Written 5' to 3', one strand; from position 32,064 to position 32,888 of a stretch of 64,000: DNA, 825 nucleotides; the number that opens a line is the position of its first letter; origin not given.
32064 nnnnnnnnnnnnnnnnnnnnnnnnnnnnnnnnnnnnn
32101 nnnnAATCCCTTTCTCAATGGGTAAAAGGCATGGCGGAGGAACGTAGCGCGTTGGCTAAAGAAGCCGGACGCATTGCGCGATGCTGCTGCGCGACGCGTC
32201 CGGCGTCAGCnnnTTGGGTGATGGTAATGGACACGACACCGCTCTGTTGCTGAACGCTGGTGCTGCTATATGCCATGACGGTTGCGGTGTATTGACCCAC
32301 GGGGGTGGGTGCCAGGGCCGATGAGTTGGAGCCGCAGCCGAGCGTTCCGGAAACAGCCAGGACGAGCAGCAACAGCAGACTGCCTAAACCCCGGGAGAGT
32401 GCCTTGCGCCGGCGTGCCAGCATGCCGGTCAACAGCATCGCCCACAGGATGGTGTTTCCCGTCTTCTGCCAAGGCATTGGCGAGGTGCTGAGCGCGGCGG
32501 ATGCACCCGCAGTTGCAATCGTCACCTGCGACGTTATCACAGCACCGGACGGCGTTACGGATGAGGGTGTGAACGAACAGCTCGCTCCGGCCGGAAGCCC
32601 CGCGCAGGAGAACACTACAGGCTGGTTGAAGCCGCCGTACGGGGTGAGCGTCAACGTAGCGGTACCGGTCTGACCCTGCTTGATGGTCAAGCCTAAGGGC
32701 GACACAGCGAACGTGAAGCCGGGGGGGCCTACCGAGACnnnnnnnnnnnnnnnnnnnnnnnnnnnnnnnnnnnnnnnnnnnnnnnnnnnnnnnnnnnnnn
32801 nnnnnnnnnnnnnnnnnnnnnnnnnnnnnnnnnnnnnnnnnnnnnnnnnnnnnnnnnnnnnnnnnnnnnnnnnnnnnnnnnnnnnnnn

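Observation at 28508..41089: Five-gene operon: TonB receptor, beta-helix lipoprotein, 1,235-aa NHL/Ig/MBG surface protein, beta-helix protein, heparinase II/III-like lyase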

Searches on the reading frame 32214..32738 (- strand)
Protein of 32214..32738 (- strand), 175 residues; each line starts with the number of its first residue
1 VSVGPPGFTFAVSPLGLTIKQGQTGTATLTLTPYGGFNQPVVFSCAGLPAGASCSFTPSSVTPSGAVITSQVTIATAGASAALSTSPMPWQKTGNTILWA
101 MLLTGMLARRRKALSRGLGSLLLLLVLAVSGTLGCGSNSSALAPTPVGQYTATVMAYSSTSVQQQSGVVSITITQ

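Call 60: predict_structure(alignment_id=A3)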
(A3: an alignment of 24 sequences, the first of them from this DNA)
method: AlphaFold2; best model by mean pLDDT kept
length: 175 residues; sequences in the alignment: 24
mean_pLDDT: 83.3   pTM: 0.65
mean pLDDT of the five models: 83.3, 81.1, 79.7, 79.2, 78.5
residues with pLDDT >= 90: 96; 70-90: 27; 50-70: 49; < 50: 3
segments of 3 or more residues with pLDDT < 50: none
pLDDT, mean of each block of 10 residues (from residue 1): 78 98 97 93 97 97 95 93 64 65 70 57 69 56 92 95 93 97
secondary structure, 60 per line:
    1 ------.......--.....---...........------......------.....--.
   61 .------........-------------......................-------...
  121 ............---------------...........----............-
elements in order: E7-13 E16-20 E24-34 E41-46 E53-57 E68-75 H89-110 H118-132 E148-158 E163-174
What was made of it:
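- On NCBIfam NF058595 lipo-invert C-terminal anchor: The AF2 strands on both sides of the helical insert have pLDDT of 92-98 (call 60).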

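Call 64: fold_search(model_id=the predicted structure, library=pdb)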
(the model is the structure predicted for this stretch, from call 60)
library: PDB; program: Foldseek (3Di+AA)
matches with E <= 10: 1983; with E <= 0.001: 10
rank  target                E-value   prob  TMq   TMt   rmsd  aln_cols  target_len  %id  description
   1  4uid_B                1.1e-04  1.00  0.44  0.44   3.4       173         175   14  Crystal structure of the S-layer protein SbsC domains 4 and 5 (released 2016-04-13)
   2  2ber                  1.4e-04  1.00  0.44  0.14   3.2       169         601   12  Y370G Active Site Mutant of the Sialidase from Micromonospora viridifaciens in complex with beta-Neu5Ac (sialic acid). (released 2005-04-04)
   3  2bzd_C                1.8e-04  1.00  0.42  0.14   6.3       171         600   13  Galactose recognition by the carbohydrate-binding module of a bacterial sialidase. (released 2005-08-19)
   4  4uj6                  1.8e-04  1.00  0.41  0.12   3.8       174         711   14  Structure of surface layer protein SbsC, domains 1-6 (released 2016-04-27)
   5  4uid_A                2.2e-04  1.00  0.43  0.38   3.4       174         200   14  Crystal structure of the S-layer protein SbsC domains 4 and 5 (released 2016-04-13)
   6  4uic                  4.3e-04  1.00  0.41  0.12   3.6       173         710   13  Crystal structure of the S-layer protein rSbsC(31-844) (released 2016-04-13)
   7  8jmw_A                8.4e-04  1.00  0.48  0.18   2.9       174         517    9  Fibril form of serine peptidase Vpr (released 2023-12-06)
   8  2bzd_A                8.4e-04  1.00  0.44  0.14   3.2       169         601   12  Galactose recognition by the carbohydrate-binding module of a bacterial sialidase. (released 2005-08-19)
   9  5ftx                  8.4e-04  1.00  0.42  0.13   3.4       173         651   14  Structure of surface layer protein SbsC, domains 4-9 (released 2017-02-22)
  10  9fxb_C                9.4e-04  1.00  0.39  0.35  16.0       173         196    9  Cryo-EM structure of the type 1 pilus assembly platform as part of the FimI-bound chaperone-usher pilus complex (FimDH (released 2025-06-04)
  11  7som_J                1.0e-03  1.00  0.44  0.14   3.9       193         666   10  Ciliary C2 central pair apparatus isolated from Chlamydomonas reinhardtii (released 2022-04-13)
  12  3i6s_B                1.9e-03  1.00  0.43  0.13   3.1       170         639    5  Crystal Structure of the plant subtilisin-like protease SBT3 (released 2010-01-19)
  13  5jpm_B                2.3e-03  1.00  0.45  0.12   3.6       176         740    8  Structure of the complex of human complement C4 with MASP-2 rebuilt using iMDFF (released 2016-08-10)
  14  3i6s_A                2.4e-03  1.00  0.43  0.13   2.9       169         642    5  Crystal Structure of the plant subtilisin-like protease SBT3 (released 2010-01-19)
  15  3f83                  2.5e-03  1.00  0.47  0.18   4.2       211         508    7  Structure of fusion complex of the minor pilin CfaE and major pilin CfaB of CFA/I pili from ETEC E. coli (released 2009-08-11)
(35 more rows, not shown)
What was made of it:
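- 32247..32534 (-): C-terminal 'lipo-invert' anchoring module of C. It comprises helix 1156-1168, RRRK 1169-1172, a second helix ending in lipobox TLG-C1195, then two beta strands. The AF2 model and Foldseek search support a split Ig domain (calls 60, 64).
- On NCBIfam NF058595 lipo-invert C-terminal anchor: Foldseek aligns the whole 175 aa to single Ig-like domains (call 64).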

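Call 106: search_protein_families(library=ncbifam, alignment_id=A3, max_evalue=0.001)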
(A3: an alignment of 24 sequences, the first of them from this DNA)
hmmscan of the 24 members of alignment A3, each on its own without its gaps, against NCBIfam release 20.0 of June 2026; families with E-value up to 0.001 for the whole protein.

A. member 1, seq(175 aa): 1 family
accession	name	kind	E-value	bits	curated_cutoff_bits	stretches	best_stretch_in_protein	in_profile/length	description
NF058595.1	invert_tail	domain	1.4e-08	35.1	37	1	69-164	2-105/113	lipo-invert putative C-terminal anchoring domain-containing protein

B. families by the number of members that match (of 24 scanned): 1 family
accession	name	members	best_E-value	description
NF058595.1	invert_tail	22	1.6e-21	lipo-invert putative C-terminal anchoring domain-containing protein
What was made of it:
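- The window's anchor module scores just under NCBIfam's cutoff (call 106).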
